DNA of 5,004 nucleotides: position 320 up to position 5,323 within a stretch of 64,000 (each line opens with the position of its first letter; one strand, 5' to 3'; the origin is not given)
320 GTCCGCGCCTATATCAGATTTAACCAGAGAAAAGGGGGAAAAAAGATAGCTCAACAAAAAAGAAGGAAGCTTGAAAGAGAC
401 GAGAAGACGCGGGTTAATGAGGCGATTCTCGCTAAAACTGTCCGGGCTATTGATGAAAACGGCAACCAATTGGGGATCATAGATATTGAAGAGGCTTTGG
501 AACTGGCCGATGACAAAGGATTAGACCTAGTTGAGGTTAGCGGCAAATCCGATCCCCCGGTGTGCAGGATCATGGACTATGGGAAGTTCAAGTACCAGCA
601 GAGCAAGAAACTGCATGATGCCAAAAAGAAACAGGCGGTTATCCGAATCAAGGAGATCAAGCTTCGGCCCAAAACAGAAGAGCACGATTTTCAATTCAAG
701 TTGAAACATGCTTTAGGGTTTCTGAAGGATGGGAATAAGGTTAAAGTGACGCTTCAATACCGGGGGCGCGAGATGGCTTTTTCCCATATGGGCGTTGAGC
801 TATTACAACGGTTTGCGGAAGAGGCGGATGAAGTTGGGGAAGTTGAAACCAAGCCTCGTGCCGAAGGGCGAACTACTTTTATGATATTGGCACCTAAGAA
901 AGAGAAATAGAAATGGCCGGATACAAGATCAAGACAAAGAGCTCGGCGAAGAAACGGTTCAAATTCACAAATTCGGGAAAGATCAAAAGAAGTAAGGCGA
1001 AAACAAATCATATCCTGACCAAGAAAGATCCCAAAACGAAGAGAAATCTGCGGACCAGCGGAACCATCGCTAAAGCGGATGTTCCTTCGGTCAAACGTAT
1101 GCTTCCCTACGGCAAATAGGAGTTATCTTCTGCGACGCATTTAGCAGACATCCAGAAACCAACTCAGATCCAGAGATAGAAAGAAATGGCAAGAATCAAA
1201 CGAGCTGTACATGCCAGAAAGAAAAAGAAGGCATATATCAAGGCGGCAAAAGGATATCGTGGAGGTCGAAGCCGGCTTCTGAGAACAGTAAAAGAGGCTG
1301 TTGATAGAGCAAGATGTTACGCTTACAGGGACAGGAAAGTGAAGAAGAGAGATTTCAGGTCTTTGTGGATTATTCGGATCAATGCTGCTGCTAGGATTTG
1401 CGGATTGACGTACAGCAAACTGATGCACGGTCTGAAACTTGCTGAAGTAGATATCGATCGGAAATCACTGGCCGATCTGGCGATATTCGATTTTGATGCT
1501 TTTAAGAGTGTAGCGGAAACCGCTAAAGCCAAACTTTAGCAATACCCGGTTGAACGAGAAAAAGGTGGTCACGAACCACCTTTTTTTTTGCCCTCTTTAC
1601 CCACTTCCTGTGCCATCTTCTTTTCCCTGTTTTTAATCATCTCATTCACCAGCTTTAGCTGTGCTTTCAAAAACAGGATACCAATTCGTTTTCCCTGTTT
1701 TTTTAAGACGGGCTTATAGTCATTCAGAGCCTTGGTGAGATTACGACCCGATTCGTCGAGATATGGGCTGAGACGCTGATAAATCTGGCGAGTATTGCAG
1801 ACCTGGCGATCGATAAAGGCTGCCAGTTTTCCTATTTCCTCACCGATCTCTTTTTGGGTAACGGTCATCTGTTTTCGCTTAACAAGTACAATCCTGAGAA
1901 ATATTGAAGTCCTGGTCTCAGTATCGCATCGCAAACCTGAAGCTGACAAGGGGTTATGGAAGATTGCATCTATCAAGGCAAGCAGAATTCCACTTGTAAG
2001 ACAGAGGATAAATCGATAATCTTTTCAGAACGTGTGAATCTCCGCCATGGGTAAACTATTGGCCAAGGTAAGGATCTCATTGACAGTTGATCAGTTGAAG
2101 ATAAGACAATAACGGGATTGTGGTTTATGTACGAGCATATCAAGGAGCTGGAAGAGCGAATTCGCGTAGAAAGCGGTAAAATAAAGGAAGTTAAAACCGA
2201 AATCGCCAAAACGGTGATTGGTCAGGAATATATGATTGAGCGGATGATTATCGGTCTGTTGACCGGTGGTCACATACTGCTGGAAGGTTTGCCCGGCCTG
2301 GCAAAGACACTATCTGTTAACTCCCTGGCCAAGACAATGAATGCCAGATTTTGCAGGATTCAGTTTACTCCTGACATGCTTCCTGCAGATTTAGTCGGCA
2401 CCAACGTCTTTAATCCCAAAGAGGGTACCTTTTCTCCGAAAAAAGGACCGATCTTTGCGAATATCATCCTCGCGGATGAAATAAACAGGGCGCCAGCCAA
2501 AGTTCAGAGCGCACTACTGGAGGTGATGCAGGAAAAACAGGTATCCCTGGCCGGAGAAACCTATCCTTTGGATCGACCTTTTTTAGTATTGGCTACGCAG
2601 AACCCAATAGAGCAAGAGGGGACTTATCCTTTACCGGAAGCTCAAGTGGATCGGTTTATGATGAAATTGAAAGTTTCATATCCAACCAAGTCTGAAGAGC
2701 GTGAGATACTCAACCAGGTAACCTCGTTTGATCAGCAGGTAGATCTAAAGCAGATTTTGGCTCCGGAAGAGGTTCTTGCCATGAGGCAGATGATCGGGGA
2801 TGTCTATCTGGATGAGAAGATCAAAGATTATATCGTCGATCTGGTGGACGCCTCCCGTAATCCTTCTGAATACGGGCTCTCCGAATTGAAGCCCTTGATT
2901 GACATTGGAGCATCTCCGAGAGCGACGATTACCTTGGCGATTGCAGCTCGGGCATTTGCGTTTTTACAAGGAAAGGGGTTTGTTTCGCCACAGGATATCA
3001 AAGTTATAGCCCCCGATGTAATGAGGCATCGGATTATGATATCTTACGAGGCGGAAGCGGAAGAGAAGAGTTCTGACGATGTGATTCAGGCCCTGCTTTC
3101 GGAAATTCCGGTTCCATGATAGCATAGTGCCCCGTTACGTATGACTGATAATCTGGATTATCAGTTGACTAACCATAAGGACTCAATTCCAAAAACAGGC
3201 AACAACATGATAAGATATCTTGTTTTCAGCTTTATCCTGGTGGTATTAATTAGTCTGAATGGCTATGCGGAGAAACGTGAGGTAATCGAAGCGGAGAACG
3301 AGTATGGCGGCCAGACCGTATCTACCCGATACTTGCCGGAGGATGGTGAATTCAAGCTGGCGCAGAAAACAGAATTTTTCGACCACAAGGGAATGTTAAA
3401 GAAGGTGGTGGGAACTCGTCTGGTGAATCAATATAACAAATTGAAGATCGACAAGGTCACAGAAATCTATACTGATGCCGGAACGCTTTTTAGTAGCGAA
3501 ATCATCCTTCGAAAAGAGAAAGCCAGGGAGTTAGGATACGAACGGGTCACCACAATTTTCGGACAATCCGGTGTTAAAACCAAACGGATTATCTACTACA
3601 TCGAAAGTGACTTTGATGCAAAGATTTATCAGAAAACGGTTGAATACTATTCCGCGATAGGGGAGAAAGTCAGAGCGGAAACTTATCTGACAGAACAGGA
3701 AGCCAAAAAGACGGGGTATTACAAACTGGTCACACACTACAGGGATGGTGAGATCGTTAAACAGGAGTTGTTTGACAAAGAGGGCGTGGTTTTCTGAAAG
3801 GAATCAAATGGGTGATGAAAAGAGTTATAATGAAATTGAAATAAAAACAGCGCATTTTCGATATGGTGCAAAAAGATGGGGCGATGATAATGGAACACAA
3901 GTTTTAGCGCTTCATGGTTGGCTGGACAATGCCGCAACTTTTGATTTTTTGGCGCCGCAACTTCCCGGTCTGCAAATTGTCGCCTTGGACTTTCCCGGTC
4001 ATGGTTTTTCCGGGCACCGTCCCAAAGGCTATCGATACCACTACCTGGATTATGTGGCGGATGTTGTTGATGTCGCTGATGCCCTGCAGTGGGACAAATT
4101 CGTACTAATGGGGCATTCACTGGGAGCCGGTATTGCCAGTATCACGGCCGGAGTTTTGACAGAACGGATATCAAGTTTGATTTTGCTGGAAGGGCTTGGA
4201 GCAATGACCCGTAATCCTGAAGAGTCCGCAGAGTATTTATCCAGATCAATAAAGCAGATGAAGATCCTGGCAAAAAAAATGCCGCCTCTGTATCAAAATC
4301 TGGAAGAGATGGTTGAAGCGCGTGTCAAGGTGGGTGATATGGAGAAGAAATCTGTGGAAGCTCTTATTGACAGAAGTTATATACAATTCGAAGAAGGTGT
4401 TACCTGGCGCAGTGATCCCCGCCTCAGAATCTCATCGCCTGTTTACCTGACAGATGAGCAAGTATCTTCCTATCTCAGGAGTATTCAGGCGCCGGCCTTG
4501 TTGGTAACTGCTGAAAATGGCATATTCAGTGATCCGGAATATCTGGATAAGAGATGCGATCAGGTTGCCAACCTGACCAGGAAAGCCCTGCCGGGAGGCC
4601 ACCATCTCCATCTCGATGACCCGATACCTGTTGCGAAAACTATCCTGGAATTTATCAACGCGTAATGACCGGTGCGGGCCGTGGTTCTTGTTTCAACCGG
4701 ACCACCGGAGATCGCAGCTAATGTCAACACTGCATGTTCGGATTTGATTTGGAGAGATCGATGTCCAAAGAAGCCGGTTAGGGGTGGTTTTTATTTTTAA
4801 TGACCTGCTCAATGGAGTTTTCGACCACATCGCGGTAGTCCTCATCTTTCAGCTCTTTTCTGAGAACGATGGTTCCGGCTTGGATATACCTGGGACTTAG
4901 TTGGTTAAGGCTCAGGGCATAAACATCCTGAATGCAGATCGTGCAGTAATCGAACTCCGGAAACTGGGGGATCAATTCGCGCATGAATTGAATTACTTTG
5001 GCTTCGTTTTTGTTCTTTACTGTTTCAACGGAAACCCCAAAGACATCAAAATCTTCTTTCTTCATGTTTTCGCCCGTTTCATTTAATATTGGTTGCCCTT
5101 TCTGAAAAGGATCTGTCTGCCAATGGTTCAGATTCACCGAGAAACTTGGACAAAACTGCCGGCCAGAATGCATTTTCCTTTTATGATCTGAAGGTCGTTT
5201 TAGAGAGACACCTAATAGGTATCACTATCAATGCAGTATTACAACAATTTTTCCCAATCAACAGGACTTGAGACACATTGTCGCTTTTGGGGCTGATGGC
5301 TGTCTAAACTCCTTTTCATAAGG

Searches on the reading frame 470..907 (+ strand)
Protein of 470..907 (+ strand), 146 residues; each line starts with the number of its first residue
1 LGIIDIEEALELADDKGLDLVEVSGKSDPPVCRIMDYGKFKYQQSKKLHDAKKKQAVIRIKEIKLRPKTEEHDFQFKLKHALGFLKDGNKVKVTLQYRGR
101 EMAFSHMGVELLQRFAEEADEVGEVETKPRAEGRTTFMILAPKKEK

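Call 37: search_protein_families(library=pfam, proteins=[window:470-907:+], max_evalue=0.001)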
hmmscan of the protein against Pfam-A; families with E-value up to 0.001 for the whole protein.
window:470-907:+ (146 aa): 2 families
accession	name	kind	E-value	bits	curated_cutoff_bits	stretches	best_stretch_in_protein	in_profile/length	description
PF00707.27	IF3_C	-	2.3e-35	120.9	34.8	1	58-143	1-86/86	Translation initiation factor IF-3, C-terminal domain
PF05198.21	IF3_N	-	2.2e-22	79.5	26.9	1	1-50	20-69/70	Translation initiation factor IF-3, N-terminal domain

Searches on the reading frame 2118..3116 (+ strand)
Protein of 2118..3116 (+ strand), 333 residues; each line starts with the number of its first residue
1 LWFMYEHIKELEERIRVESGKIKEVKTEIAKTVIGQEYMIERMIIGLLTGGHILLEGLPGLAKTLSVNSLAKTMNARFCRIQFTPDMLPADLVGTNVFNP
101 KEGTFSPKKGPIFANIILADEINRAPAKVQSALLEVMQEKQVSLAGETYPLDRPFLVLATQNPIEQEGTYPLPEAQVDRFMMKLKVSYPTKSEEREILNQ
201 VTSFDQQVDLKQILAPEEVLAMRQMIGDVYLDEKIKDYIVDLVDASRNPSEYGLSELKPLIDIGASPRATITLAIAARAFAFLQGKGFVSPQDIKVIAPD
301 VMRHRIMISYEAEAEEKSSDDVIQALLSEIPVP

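Call 20: search_protein_families(library=pfam, proteins=[window:2118-3116:+], max_evalue=0.0001)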
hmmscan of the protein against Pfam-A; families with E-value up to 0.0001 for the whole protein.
window:2118-3116:+ (333 aa): 6 families
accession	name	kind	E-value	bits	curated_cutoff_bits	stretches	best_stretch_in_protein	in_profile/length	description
PF07726.17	AAA_3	-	4.8e-64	214.5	27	1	52-182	1-131/131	ATPase family associated with various cellular activities (AAA)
PF17863.7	AAA_lid_2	-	2.4e-20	72.5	22.7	1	259-325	7-73/74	AAA lid domain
PF20030.5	bpMoxR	-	3e-15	56.3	27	1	21-219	2-200/205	MoxR domain in the MoxR-vWA-beta-propeller ternary systems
PF07728.20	AAA_5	-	8.1e-14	52.2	22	1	52-180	1-139/139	AAA domain (dynein-related subfamily)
PF00004.35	AAA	-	3.9e-06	27.8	21.2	1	53-165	1-112/131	ATPase family associated with various cellular activities (AAA)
PF00158.32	Sigma54_activat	-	1.1e-05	25.6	20.2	1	51-163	23-144/168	Sigma-54 interaction domain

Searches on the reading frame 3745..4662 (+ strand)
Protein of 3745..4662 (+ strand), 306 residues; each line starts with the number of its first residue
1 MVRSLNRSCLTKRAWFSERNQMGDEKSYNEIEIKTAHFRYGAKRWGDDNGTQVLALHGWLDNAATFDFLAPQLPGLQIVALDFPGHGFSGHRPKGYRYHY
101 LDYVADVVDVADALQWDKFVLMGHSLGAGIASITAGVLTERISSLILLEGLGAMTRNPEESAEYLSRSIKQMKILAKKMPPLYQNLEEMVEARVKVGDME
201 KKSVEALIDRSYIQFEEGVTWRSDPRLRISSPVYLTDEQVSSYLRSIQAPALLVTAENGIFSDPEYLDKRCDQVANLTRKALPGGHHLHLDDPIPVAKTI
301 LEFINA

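Call 20: search_protein_families(library=pfam, proteins=[window:3745-4662:+], max_evalue=0.0001)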
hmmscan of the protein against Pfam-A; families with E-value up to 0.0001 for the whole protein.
window:3745-4662:+ (306 aa): 3 families
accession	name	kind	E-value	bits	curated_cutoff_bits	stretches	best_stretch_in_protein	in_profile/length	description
PF00561.26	Abhydrolase_1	-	8.6e-24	85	25.8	1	53-156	3-103/245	alpha/beta hydrolase fold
PF12697.13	Abhydrolase_6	-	2.4e-17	64.7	26.3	1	53-298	1-216/217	Alpha/beta hydrolase family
PF12146.15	Hydrolase_4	-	2.9e-12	46.9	27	1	52-292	6-237/239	Serine aminopeptidase, S33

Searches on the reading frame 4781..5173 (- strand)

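Call 37: search_protein_families(library=pfam, proteins=[window:4781-5173:-], max_evalue=0.001)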
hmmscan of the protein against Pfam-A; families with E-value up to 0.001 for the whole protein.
window:4781-5173:- (131 aa): 1 family
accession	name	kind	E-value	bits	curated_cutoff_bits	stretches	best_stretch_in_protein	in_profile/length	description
PF10719.14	ComFB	-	2.5e-11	43.9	25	1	53-125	1-76/83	Late competence development protein ComFB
